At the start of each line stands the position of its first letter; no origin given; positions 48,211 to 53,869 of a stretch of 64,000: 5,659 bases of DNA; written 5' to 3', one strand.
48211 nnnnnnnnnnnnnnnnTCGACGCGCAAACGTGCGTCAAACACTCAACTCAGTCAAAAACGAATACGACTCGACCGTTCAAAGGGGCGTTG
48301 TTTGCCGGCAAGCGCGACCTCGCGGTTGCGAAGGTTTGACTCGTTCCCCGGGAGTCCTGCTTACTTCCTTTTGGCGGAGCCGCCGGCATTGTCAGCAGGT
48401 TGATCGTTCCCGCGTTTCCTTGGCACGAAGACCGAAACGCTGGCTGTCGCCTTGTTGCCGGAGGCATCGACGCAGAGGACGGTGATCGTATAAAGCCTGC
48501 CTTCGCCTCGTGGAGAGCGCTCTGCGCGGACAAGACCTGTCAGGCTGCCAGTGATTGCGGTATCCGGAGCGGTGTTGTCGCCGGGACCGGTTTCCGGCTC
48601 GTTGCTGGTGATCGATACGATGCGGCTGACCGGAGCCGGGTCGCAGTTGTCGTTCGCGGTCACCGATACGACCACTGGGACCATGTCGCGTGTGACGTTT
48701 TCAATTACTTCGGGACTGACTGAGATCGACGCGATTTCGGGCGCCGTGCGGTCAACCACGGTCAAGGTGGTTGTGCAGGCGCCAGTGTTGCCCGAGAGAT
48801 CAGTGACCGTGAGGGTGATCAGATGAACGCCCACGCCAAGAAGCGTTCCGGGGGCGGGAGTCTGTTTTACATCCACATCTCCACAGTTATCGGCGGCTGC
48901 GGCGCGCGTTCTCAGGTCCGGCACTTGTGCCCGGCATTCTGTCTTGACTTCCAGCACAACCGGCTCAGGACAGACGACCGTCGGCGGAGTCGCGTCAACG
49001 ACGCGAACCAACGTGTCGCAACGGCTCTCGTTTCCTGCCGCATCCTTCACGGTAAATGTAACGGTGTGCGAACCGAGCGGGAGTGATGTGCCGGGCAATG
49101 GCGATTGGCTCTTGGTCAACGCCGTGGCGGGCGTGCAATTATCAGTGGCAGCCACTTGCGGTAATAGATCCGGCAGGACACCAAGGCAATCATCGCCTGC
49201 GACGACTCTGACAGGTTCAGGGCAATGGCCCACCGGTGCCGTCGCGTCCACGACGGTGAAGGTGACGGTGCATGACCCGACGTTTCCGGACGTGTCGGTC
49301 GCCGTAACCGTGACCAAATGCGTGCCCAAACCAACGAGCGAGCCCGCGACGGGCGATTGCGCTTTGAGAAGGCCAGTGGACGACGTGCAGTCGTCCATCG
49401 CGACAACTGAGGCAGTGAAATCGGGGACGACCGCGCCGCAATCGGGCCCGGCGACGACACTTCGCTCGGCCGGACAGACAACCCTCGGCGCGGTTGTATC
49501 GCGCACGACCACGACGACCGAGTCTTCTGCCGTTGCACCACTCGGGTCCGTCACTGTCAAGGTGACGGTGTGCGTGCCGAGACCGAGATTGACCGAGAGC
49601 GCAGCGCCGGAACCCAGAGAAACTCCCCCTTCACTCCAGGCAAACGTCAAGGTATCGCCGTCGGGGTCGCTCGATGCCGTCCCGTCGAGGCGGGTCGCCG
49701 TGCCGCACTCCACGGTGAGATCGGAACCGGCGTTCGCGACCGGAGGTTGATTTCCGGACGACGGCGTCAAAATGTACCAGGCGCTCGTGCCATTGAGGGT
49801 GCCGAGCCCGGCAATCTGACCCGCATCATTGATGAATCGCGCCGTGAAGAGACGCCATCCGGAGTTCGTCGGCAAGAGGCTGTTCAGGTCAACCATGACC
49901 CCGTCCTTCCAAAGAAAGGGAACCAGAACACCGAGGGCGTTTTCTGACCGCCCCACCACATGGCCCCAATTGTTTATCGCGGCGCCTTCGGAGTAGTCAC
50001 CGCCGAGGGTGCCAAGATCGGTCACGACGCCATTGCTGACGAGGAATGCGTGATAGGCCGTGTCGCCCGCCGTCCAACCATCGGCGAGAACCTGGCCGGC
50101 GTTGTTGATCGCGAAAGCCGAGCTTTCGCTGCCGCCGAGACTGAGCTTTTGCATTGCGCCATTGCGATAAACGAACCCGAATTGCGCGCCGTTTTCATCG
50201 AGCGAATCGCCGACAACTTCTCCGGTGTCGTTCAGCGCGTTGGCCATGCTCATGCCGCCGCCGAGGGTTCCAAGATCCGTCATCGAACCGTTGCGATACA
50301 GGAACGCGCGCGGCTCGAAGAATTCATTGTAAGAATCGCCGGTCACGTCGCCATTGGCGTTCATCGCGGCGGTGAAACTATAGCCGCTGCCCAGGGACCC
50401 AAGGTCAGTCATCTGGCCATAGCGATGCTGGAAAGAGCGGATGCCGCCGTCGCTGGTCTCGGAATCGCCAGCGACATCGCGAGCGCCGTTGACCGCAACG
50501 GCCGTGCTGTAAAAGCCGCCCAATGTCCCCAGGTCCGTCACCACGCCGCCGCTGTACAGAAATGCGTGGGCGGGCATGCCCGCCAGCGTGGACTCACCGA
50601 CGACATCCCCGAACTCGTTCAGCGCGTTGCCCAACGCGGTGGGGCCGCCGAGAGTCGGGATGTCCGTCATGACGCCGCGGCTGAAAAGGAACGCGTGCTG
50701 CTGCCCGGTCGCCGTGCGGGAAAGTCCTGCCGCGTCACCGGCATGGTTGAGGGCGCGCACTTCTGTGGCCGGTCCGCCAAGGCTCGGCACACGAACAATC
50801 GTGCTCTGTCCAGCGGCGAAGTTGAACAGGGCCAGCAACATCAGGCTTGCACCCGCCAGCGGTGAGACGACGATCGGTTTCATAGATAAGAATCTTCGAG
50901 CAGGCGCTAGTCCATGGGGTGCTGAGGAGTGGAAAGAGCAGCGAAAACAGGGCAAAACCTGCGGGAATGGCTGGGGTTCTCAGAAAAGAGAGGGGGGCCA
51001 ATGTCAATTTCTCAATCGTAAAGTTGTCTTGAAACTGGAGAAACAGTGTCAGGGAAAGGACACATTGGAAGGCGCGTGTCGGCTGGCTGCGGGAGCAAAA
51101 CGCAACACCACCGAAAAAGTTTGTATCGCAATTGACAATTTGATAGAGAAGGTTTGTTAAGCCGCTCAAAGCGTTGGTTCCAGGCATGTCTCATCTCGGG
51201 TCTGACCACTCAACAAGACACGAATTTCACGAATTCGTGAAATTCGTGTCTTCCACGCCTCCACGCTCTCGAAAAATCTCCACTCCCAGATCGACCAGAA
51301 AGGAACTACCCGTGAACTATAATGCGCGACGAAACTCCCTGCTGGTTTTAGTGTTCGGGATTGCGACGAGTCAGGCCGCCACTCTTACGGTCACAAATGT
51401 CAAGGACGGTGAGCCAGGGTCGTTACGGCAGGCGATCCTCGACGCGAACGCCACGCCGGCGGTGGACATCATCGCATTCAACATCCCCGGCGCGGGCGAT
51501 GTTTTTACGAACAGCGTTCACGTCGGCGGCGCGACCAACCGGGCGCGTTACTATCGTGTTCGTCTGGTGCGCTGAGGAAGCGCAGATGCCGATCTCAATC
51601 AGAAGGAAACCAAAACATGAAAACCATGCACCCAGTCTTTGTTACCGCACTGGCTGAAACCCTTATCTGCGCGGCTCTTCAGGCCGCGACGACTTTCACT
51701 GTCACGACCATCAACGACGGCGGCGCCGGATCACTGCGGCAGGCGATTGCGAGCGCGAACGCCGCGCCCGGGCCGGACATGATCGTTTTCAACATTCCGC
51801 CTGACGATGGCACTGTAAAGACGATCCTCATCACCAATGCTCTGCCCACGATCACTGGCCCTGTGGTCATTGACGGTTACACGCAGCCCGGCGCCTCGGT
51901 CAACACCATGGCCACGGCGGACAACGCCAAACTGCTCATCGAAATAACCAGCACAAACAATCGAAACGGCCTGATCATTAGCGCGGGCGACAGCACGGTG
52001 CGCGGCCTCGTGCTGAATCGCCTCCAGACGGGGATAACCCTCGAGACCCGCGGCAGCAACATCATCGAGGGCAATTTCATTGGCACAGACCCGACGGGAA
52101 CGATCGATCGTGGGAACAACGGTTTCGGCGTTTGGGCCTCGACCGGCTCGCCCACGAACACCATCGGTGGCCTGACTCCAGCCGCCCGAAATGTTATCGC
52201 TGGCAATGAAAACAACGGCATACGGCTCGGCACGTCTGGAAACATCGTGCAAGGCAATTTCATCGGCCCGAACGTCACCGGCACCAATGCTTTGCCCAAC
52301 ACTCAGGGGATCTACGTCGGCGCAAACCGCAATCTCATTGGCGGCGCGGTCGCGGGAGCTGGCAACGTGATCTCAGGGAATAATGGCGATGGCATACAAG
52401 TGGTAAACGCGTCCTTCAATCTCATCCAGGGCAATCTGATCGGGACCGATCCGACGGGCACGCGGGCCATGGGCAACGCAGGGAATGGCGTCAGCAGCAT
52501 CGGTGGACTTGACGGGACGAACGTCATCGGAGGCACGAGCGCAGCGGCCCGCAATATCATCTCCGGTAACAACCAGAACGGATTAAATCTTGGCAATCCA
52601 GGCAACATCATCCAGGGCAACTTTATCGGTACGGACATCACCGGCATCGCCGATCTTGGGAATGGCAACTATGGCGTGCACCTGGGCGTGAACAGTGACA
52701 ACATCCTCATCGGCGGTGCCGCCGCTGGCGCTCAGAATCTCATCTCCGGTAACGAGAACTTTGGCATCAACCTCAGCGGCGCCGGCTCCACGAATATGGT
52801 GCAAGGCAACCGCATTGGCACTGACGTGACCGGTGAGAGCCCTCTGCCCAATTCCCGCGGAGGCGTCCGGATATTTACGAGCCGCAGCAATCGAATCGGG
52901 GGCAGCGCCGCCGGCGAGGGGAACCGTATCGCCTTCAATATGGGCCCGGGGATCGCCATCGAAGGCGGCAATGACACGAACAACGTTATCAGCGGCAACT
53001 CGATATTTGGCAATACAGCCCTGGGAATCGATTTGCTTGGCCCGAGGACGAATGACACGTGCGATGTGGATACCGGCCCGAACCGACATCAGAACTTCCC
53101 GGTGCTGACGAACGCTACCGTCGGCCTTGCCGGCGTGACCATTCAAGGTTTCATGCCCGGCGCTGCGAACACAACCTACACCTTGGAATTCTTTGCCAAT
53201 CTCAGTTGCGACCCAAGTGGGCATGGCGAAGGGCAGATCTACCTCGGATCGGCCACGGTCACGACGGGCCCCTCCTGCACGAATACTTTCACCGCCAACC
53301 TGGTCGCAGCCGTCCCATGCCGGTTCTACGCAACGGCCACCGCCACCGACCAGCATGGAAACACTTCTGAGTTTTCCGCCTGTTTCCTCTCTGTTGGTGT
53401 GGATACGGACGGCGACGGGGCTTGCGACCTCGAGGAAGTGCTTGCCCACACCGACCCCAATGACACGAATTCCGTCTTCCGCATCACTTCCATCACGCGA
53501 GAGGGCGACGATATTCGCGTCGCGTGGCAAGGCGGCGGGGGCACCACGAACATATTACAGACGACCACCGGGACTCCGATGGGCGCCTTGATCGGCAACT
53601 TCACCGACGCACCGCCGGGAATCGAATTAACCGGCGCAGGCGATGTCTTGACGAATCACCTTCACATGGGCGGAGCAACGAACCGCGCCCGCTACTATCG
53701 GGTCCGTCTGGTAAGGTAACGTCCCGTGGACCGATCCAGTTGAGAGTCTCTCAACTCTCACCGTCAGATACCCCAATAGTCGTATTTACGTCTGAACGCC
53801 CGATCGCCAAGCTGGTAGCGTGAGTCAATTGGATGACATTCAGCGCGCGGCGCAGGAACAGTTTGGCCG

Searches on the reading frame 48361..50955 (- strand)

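Call 15: search_protein_families(library=pfam, proteins=[window:48361-50955:-], max_evalue=0.01)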
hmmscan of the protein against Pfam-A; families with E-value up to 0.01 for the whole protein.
window:48361-50955:- (864 aa): 10 families
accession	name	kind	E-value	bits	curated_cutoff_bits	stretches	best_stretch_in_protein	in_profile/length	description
PF02494.22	HYR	-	7.8e-27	93.9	21.7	3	653-733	1-81/81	HYR domain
PF22352.2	K319L-like_PKD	-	7.2e-12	45.6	27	1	409-484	1-84/84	K319L-like, PKD domain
PF19077.6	Big_13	-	5e-11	43.4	27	0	621-654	68-101/102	Bacterial Ig-like domain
PF18911.6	PKD_4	-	1.7e-10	41.2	27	1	402-482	1-83/85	PKD domain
PF17963.7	Big_9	-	5.5e-10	40.4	23.6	1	402-482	1-88/89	Bacterial Ig domain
PF13750.12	Big_3_3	-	3.4e-06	27.2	27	0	624-662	11-50/157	Bacterial Ig-like domain (group 3)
PF00801.26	PKD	-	4.1e-06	27.1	23.5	0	421-483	17-80/80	PKD domain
PF05345.18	He_PIG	-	0.0002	22.2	24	0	405-484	2-95/96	Putative Ig domain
PF21027.3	Sde0182_C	-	0.0017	19.4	27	1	422-490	3-71/83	Cellulose-binding protein Sde0182, C-terminal domain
PF18981.6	InlK_D3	-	0.0057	17.2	25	0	543-568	49-75/75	Internalin K domain (D3/D4)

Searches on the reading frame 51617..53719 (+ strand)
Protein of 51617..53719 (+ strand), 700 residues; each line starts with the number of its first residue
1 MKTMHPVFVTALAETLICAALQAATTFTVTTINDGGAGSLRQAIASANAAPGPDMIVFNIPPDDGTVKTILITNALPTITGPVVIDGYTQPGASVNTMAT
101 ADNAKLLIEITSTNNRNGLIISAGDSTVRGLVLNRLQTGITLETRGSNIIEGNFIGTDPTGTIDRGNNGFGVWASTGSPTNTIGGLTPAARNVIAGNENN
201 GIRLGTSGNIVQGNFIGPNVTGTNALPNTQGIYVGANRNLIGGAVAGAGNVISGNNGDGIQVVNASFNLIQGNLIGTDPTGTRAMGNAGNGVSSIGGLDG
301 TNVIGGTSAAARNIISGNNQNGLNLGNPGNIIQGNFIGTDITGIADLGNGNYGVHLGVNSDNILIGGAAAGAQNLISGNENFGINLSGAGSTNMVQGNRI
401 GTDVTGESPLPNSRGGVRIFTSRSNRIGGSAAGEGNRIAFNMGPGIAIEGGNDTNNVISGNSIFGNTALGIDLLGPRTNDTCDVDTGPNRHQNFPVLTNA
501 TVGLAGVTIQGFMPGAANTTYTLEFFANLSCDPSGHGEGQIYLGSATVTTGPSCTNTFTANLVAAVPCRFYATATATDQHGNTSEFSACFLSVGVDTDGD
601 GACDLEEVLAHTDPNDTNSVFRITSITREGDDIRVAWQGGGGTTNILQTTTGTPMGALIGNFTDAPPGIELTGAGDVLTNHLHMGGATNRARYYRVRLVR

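Call 15: search_protein_families(library=pfam, proteins=[window:51617-53719:+], max_evalue=0.01)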
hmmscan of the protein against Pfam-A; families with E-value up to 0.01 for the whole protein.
window:51617-53719:+ (700 aa): 3 families
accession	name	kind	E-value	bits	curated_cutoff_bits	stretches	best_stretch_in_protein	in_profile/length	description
PF13229.12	Beta_helix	-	4.4e-07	30.1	25.9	1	310-476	13-147/158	Right handed beta helix region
PF18884.5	TSP3_bac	-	4e-06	27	25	1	596-616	1-21/22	Bacterial TSP3 repeat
PF05048.19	NosD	-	0.00021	21.2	23.6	0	115-283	15-154/212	Periplasmic copper-binding protein (NosD)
